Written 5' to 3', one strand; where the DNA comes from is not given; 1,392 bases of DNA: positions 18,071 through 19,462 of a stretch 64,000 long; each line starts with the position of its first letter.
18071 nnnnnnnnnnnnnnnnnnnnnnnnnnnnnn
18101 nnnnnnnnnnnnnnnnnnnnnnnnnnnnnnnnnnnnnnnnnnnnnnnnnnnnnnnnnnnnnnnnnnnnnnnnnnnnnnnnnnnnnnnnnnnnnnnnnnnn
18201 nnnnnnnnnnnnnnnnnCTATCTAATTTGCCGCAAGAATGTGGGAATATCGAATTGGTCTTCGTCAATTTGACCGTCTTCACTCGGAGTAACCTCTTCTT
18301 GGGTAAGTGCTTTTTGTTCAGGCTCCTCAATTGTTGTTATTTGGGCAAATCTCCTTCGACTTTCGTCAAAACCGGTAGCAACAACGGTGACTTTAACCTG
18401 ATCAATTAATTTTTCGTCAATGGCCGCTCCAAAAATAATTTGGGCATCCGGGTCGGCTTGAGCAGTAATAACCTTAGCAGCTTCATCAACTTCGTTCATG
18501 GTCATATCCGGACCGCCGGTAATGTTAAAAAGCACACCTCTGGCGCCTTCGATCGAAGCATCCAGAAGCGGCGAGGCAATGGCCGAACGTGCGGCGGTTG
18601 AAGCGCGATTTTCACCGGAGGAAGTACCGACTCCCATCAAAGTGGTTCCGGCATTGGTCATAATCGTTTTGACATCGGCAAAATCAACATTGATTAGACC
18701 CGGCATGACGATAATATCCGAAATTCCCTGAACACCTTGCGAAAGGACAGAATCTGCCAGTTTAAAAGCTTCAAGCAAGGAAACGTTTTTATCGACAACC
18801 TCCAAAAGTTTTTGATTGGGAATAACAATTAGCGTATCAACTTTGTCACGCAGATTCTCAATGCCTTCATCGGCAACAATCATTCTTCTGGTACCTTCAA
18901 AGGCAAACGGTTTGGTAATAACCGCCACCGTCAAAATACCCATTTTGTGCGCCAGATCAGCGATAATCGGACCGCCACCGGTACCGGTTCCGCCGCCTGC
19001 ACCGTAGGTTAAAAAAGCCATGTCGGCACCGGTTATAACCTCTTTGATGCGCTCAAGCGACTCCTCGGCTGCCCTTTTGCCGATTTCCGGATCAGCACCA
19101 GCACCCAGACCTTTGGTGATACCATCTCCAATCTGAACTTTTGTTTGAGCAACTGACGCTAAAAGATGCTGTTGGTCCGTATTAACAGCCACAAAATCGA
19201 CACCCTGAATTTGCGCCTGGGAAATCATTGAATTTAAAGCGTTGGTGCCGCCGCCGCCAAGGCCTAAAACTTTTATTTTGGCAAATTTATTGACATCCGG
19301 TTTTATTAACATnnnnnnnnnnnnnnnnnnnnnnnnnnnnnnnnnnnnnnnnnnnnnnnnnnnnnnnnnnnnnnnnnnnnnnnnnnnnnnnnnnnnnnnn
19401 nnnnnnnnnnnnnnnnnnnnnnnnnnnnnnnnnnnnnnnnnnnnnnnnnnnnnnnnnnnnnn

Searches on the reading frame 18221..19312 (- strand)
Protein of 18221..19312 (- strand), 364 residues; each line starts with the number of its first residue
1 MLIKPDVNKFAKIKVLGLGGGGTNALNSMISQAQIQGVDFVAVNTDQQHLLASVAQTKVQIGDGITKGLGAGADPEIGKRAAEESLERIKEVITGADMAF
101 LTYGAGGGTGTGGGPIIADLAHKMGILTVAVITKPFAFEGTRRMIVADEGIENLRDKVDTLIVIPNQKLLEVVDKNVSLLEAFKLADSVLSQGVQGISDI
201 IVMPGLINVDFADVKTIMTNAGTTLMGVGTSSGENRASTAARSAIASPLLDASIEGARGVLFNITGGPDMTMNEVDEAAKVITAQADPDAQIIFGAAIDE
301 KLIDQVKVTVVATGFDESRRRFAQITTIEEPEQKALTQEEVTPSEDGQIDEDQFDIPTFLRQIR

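Call 50: find_related_loci(query=window:18221-19312:-, collection=genome_contigs, flank=10000)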
Query window:18221-19312:- (364 aa) in genome_contigs; peptide patterns used: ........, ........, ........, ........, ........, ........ (x = any residue, [..] = any of these).
600 stretches matched a pattern (row limit reached: there are more); 593 encode a relative of the query (tblastn E <= 1e-3); the best 80 are kept; 80 distinct loci.
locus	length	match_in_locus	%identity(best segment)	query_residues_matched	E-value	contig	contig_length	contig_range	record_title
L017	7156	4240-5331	80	1-364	5e-176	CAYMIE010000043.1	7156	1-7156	MAG TPA_asm: uncultured Gammaproteobacteria bacterium isolate SRP050083_co3_380 genome assembly, contig: NODE_12015_leng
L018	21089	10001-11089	88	1-364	0e+0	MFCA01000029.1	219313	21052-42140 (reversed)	MAG: Candidatus Curtissbacteria bacterium RIFOXYA1_FULL_41_14 rifoxya1_full_scaffold_9, whole genome shotgun sequence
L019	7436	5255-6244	65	2-331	6e-138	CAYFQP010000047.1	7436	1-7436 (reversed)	MAG TPA_asm: uncultured Gammaproteobacteria bacterium isolate ERP108616_co1_137 genome assembly, contig: k119_662742, wh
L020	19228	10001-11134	61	2-364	4e-138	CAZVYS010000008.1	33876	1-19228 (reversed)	MAG TPA_asm: uncultured Pseudomonadales bacterium isolate SRP077602_co2_364 genome assembly, contig: NODE_1920_length_33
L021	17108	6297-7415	64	1-362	2e-134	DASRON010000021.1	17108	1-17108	MAG TPA_asm: Patescibacteria group bacterium isolate SMAG_U10269 k141_190710, whole genome shotgun sequence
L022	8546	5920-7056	58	2-363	2e-125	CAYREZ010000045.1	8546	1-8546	MAG TPA_asm: uncultured Gammaproteobacteria bacterium isolate SRP050083_co1_461 genome assembly, contig: NODE_4186_lengt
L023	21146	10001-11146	56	1-362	1e-124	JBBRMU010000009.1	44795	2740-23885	MAG: Patescibacteria group bacterium isolate La1_metabat2.071 LA1C_B2.071_k141_1562000L_44795_cov_10.0000, whole genome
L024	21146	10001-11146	57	2-364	2e-123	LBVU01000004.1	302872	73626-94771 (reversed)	MAG: Candidatus Woesebacteria bacterium GW2011_GWB1_39_10 UT17_C0004, whole genome shotgun sequence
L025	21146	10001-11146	57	1-361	2e-123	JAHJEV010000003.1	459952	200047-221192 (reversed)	MAG: Patescibacteria group bacterium isolate Modern_marine_glass_biofilm.mb.140 Modern_marine_gla.mb.140_k141_410344, wh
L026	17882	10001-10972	69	1-324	2e-121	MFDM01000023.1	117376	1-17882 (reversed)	MAG: Candidatus Daviesbacteria bacterium RIFCSPLOWO2_01_FULL_39_12 rifcsplowo2_01_scaffold_352, whole genome shotgun seq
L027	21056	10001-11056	56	6-362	3e-120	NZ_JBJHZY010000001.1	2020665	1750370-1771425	Candidatus Clostridium radicumherbarum strain WILCCON 0202 NODE_1_length_2020665_cov_148.282650, whole genome shotgun se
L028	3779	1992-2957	64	2-323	4e-123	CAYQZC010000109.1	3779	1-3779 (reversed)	MAG TPA_asm: uncultured Pseudomonadales bacterium isolate SRP292972_co1_124 genome assembly, contig: NODE_9838_length_37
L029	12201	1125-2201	53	6-364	4e-120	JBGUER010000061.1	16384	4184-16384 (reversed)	MAG: Clostridiaceae bacterium isolate DXN-07 NODE_61_length_16384_cov_3.446127, whole genome shotgun sequence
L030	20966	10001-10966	64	2-323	2e-119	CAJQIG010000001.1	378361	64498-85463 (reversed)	uncultured Patescibacteria group bacterium isolate 0.2_20180412_Bin_MAXBIN_228_sub_1 genome assembly, contig: c_00000000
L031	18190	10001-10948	63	2-317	6e-119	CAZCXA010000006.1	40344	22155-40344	MAG TPA_asm: uncultured Pseudomonadales bacterium isolate binchicken_co45_521 genome assembly, contig: NODE_1334_length_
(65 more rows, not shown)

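Call 78: search_protein_families(library=pfam, proteins=[L018:11094-12584:-, L018:12831-14318:-, L018:14498-15040:+, L018:15148-15528:+, L018:17370-18746:-, L018:20102-20554:+, L017:5393-5629:+, L017:5639-6010:+, L017:6108-6644:+], max_evalue=0.001)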
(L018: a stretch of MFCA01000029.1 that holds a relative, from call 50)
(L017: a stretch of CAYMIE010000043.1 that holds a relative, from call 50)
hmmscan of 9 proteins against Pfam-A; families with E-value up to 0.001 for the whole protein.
L018:11094-12584:- (496 aa): 1 family
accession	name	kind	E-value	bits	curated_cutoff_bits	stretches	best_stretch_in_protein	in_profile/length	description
PF03235.19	GmrSD_N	-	3.6e-15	57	33.2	1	12-263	3-152/199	GmrSD restriction endonuclease, N-terminal domain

L018:12831-14318:- (495 aa): 1 family
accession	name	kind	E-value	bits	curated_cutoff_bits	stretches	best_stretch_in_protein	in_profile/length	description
PF00391.29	PEP-utilizers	-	1.4e-27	95.5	23.1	1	419-489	2-72/72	PEP-utilising enzyme, mobile domain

L018:14498-15040:+ (180 aa): 3 families
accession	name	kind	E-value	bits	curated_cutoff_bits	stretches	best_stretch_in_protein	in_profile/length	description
PF00583.31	Acetyltransf_1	-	2.5e-08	34.6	20.7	1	62-137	33-98/116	Acetyltransferase (GNAT) family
PF13508.13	Acetyltransf_7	-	9.7e-06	26.3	27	1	62-153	3-79/84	Acetyltransferase (GNAT) domain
PF13673.13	Acetyltransf_10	-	0.0007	20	23.6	0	63-162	32-112/128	Acetyltransferase (GNAT) domain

L018:15148-15528:+ (126 aa): 0 families

L018:17370-18746:- (458 aa): 0 families

L018:20102-20554:+ (150 aa): 0 families

L017:5393-5629:+ (78 aa): 1 family
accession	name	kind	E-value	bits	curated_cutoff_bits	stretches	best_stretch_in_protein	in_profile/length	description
PF04255.20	DUF433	-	6.6e-21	74.3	23.6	1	9-64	1-56/56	Protein of unknown function (DUF433)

L017:5639-6010:+ (123 aa): 2 families
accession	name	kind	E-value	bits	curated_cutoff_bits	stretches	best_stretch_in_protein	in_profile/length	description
PF18480.7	DUF5615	-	6.9e-22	77.8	23.8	1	6-111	2-108/110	Domain of unknown function (DUF5615)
PF01927.22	Mut7-C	-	2.4e-05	24.9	23.3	1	6-61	2-52/146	Mut7-C RNAse domain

L017:6108-6644:+ (178 aa): 0 families
